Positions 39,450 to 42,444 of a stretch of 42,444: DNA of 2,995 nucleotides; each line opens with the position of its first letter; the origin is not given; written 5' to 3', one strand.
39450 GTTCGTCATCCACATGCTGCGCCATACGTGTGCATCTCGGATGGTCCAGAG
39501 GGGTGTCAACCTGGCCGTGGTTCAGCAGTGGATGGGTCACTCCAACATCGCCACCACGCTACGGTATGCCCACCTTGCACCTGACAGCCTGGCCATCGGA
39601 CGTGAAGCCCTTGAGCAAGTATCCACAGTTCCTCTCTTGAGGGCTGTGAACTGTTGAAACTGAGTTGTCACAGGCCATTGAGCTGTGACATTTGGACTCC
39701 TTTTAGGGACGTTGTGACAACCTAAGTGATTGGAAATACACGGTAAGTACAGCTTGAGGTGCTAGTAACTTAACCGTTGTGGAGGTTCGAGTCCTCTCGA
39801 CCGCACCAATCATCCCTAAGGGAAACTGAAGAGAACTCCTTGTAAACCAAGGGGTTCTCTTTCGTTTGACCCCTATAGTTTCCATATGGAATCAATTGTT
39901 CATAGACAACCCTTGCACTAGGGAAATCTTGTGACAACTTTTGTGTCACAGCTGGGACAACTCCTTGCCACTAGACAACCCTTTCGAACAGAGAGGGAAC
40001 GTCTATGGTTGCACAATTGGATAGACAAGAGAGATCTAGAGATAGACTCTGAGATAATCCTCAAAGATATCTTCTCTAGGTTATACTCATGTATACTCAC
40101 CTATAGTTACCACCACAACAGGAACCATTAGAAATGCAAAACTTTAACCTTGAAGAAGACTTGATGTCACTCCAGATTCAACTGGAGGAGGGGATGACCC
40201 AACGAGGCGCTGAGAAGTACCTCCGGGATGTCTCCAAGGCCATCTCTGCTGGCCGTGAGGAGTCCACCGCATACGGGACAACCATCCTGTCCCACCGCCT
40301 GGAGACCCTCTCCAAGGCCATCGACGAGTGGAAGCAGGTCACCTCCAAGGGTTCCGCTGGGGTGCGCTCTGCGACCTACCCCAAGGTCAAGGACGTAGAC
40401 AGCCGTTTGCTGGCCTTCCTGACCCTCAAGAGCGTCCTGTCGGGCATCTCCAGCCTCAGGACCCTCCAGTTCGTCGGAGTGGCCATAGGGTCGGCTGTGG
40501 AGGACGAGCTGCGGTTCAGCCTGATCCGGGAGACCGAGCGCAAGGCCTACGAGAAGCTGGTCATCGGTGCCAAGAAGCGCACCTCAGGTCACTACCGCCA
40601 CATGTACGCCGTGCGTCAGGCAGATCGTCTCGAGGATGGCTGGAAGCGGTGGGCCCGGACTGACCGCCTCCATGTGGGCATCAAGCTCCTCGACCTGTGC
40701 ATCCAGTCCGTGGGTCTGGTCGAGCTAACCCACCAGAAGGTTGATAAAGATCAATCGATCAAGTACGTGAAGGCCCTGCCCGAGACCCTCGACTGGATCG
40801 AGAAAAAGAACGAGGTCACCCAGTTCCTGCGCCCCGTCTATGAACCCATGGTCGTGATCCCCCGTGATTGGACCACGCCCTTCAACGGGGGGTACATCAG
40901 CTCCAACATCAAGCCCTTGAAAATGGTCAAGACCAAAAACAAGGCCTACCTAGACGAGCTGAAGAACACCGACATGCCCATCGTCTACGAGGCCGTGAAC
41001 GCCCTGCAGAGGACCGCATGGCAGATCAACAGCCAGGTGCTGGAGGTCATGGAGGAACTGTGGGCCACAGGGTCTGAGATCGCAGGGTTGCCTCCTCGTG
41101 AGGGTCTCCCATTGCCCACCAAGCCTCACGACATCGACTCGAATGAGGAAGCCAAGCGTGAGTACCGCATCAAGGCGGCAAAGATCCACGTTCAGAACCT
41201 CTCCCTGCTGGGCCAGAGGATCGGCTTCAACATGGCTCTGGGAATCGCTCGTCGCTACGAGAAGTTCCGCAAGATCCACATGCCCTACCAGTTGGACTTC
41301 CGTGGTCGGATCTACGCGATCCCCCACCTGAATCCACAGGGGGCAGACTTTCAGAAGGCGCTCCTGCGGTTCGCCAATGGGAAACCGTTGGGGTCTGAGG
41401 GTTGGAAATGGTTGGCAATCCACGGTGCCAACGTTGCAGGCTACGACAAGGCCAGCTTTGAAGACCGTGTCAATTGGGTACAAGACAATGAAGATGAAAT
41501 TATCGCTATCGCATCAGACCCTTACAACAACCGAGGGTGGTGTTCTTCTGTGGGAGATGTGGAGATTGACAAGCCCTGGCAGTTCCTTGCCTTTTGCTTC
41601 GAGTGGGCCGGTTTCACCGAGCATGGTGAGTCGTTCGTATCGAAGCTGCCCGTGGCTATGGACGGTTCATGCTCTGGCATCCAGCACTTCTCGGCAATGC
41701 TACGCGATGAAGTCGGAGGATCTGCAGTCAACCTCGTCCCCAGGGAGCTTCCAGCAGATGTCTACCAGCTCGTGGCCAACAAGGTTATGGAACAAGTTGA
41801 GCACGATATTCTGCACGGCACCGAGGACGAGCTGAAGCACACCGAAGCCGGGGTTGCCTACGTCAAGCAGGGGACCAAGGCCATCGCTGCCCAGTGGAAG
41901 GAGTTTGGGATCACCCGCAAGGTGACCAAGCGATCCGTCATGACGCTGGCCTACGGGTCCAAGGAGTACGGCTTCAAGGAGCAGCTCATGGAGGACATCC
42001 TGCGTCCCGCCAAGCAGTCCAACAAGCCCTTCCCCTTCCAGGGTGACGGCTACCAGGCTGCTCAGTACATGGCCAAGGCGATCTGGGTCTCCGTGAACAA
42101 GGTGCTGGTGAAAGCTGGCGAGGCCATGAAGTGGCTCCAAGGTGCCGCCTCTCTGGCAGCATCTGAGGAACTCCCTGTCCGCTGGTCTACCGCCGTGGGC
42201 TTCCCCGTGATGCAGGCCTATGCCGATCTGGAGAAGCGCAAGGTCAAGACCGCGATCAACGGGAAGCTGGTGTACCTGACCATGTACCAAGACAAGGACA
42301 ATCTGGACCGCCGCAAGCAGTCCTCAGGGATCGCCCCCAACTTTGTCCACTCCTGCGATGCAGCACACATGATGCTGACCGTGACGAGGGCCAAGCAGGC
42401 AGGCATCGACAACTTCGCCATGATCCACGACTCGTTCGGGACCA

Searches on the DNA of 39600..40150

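Call 80: search_rna_families(source=window, start=39600, end=40150, threshold=evalue, max_evalue=1)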
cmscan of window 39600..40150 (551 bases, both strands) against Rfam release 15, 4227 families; matches with E-value up to 1: 4.
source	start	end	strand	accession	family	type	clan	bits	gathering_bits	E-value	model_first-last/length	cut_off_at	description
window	39826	39863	+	RF04347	Plastid-ccsA-ndhD-2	Cis-reg;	-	23.8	51.5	0.028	1-53/53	no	Plastid-ccsA-ndhD-2 3UTR RNA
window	39827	39864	-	RF04347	Plastid-ccsA-ndhD-2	Cis-reg;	-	18.6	51.5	0.66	1-53/53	no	Plastid-ccsA-ndhD-2 3UTR RNA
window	39989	40086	+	RF02120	FTX_2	Gene; lncRNA;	-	17.3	48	0.78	1-97/97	no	FTX transcript, XIST regulator conserved region 2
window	39605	39707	+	RF01946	KCNQ1OT1_1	Gene; lncRNA;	-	8.9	70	0.39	360-464/464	no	KCNQ1 overlapping transcript 1 conserved region 1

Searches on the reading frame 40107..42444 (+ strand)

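Call 77: search_protein_families(library=pfam, proteins=[window:40107-42444:+], max_evalue=0.001)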
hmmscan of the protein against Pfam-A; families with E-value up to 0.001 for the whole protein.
window:40107-42444:+ (779 aa): 2 families
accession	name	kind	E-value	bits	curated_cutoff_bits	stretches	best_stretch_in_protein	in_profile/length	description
PF00940.24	RNA_pol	-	1.6e-103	347.4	22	1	426-779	1-336/448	DNA-dependent RNA polymerase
PF14700.11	RPOL_N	-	9.4e-18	65.1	30.1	1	23-301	2-333/334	DNA-directed RNA polymerase N-terminal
